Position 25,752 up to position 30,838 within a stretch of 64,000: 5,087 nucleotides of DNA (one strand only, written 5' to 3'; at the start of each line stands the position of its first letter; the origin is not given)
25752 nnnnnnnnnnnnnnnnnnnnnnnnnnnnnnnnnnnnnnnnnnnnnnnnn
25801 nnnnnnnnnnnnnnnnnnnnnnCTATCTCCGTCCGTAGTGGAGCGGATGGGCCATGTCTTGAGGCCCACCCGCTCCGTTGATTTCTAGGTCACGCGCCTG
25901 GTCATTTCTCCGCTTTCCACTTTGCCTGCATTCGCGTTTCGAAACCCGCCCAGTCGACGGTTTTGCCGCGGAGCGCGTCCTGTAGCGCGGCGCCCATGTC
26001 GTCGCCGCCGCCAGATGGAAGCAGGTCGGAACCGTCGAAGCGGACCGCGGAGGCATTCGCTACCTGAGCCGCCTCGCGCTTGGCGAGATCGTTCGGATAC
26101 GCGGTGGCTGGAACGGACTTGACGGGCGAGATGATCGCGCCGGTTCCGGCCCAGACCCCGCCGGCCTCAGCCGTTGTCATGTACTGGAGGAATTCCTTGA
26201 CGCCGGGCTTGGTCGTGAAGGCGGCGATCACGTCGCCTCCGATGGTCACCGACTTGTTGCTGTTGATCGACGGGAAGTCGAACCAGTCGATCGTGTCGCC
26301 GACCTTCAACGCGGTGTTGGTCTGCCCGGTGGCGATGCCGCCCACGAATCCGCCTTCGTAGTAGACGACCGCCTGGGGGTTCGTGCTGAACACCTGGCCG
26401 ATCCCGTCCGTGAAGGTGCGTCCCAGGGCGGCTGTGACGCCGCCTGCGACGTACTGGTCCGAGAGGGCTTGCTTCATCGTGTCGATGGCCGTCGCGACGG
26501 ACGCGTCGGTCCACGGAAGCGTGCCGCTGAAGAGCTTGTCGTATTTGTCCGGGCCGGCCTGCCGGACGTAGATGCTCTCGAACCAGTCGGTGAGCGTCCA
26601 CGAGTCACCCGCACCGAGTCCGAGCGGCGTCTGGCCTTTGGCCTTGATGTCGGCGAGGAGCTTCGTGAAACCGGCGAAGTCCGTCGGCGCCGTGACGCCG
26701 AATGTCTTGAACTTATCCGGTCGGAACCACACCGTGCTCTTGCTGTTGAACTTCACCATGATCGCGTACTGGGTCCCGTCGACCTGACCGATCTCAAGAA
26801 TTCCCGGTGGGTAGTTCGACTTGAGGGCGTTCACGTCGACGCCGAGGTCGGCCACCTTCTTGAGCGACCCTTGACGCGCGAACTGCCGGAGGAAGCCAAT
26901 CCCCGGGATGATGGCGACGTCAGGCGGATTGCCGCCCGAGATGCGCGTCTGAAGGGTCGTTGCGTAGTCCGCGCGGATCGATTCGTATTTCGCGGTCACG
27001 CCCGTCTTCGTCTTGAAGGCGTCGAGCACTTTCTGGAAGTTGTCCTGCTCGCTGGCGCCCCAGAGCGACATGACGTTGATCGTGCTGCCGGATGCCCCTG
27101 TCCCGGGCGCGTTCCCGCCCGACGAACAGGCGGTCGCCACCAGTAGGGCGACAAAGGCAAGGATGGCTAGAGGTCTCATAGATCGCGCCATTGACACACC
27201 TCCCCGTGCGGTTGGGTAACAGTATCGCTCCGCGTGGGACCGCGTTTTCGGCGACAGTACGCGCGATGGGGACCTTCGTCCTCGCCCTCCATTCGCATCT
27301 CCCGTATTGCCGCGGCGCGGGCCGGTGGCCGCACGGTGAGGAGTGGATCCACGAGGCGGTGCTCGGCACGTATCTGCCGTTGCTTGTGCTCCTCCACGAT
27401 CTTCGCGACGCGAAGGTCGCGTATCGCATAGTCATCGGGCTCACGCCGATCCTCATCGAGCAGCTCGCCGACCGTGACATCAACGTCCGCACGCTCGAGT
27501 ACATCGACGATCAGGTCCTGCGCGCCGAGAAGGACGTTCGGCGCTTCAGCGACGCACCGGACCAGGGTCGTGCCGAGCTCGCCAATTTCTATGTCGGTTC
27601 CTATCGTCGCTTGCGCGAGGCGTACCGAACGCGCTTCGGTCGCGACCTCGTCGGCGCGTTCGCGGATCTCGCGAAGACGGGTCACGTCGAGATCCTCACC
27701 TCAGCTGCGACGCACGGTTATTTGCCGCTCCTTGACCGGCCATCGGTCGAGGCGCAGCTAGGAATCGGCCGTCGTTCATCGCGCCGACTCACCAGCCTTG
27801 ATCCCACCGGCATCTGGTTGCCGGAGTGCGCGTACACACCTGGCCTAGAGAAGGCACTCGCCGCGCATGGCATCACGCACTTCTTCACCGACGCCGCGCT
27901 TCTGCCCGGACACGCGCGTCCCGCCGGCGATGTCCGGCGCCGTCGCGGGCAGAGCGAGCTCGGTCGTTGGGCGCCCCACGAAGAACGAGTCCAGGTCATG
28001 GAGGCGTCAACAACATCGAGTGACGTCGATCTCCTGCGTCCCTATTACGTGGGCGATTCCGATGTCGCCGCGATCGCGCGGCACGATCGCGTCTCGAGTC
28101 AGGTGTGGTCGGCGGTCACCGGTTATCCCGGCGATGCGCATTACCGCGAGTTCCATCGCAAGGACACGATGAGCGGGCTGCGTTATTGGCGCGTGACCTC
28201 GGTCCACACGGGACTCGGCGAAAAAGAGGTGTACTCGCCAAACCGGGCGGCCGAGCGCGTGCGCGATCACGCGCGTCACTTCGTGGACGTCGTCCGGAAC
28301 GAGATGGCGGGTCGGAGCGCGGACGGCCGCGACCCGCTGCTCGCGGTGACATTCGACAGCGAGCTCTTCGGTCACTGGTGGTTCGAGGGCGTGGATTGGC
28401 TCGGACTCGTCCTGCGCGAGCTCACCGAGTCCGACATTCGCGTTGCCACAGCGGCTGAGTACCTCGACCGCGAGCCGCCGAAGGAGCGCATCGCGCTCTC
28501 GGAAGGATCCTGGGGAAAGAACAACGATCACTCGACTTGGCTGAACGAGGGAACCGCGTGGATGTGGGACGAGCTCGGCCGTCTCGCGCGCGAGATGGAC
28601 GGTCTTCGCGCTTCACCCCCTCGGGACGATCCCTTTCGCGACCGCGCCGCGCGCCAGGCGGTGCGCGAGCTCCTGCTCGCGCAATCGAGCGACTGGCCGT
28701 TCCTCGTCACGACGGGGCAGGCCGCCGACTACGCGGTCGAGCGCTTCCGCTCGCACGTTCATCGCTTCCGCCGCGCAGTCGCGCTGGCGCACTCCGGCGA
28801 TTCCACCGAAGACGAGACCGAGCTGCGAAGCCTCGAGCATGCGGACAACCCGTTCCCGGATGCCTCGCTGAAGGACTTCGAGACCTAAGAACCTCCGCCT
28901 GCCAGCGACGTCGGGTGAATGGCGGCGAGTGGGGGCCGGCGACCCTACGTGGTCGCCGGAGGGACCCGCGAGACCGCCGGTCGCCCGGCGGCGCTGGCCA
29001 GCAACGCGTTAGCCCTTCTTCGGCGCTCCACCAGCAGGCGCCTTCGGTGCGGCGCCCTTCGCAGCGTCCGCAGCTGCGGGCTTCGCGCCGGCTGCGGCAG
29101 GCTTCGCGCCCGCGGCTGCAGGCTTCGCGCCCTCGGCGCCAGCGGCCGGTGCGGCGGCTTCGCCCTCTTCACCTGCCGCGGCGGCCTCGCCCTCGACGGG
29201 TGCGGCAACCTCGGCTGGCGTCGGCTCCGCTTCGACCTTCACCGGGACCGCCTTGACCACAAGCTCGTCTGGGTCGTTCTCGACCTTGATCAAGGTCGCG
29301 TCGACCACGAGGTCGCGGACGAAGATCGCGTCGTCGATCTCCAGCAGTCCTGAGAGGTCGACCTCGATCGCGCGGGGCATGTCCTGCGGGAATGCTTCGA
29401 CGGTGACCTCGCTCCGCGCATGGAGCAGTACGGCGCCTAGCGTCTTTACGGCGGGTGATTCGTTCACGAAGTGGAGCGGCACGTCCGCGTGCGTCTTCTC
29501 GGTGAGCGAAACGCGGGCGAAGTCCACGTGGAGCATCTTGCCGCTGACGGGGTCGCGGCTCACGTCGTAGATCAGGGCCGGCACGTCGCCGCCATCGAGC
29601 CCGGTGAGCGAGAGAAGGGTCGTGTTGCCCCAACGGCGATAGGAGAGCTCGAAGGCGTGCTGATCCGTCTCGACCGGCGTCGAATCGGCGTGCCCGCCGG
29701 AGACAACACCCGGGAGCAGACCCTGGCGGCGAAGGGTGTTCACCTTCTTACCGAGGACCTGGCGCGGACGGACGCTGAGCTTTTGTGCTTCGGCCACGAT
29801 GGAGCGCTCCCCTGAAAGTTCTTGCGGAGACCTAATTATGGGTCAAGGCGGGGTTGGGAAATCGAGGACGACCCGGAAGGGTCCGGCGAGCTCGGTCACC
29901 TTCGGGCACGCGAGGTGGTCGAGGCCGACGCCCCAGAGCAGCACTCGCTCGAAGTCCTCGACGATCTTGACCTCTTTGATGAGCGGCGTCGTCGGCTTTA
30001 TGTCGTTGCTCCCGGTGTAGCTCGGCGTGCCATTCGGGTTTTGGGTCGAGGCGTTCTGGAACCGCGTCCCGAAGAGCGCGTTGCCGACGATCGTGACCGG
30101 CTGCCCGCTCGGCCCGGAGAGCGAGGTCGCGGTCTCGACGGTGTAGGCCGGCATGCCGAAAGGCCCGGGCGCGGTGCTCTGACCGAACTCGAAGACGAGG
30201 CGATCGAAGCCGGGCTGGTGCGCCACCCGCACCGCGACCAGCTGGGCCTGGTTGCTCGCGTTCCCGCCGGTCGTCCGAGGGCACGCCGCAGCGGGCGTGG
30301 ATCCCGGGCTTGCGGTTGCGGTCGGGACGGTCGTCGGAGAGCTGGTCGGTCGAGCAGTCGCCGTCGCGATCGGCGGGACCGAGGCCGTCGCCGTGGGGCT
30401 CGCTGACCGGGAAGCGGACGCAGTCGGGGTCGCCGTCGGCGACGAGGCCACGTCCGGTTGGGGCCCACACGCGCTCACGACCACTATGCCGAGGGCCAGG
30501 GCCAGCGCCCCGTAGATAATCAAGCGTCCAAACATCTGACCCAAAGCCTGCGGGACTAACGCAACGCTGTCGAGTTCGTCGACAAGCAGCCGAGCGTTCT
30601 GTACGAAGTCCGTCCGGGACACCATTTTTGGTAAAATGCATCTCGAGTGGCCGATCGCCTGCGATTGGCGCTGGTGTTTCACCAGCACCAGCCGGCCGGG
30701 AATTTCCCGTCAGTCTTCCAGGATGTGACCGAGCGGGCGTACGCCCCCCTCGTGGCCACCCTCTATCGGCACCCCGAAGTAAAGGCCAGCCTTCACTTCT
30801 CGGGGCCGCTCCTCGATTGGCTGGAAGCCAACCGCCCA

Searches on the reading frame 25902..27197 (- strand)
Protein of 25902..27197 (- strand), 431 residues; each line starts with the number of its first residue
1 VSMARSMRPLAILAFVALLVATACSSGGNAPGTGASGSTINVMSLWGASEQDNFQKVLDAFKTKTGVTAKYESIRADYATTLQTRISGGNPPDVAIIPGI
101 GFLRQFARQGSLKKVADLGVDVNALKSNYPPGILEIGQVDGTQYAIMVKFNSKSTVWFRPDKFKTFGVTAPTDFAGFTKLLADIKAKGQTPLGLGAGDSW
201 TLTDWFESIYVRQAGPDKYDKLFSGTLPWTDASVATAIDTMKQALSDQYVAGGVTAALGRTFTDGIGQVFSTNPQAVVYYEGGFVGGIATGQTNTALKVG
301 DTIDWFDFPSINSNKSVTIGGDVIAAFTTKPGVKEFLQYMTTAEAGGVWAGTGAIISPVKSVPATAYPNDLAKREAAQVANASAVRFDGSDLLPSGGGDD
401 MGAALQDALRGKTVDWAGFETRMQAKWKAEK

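Call 58: search_protein_families(library=pfam, proteins=[window:25902-27197:-], max_evalue=0.001)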
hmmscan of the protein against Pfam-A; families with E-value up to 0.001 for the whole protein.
window:25902-27197:- (431 aa): 1 family
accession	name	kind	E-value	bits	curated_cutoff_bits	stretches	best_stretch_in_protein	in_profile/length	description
PF01547.30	SBP_bac_1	-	2.4e-23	84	26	1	48-345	2-305/307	Bacterial extracellular solute-binding protein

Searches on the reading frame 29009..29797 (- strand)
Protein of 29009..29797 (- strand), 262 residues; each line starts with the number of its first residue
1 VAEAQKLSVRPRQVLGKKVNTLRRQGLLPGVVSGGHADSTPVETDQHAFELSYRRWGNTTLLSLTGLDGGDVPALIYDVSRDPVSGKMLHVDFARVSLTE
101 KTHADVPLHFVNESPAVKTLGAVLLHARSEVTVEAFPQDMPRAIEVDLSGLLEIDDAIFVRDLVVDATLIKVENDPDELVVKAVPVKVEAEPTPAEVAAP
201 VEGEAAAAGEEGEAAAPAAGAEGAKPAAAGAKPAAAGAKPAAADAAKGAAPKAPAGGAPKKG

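Call 58: search_protein_families(library=pfam, proteins=[window:29009-29797:-], max_evalue=0.001)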
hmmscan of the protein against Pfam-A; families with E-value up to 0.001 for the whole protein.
window:29009-29797:- (262 aa): 2 families
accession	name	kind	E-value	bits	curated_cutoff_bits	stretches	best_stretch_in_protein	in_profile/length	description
PF14693.11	Ribosomal_TL5_C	-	3.7e-19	69.3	27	1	101-185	1-82/84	Ribosomal protein TL5, C-terminal domain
PF01386.24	Ribosomal_L25p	-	2.5e-15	57.1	23.6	1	7-93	1-82/82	Ribosomal L25p family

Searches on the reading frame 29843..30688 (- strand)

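Call 58: search_protein_families(library=pfam, proteins=[window:29843-30688:-], max_evalue=0.001)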
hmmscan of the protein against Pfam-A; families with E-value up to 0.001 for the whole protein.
window:29843-30688:- (281 aa): 1 family
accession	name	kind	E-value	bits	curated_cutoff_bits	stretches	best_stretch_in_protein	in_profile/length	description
PF24837.1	AMIN-like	-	4.5e-18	66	27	1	149-277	2-127/129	AMIN-like domain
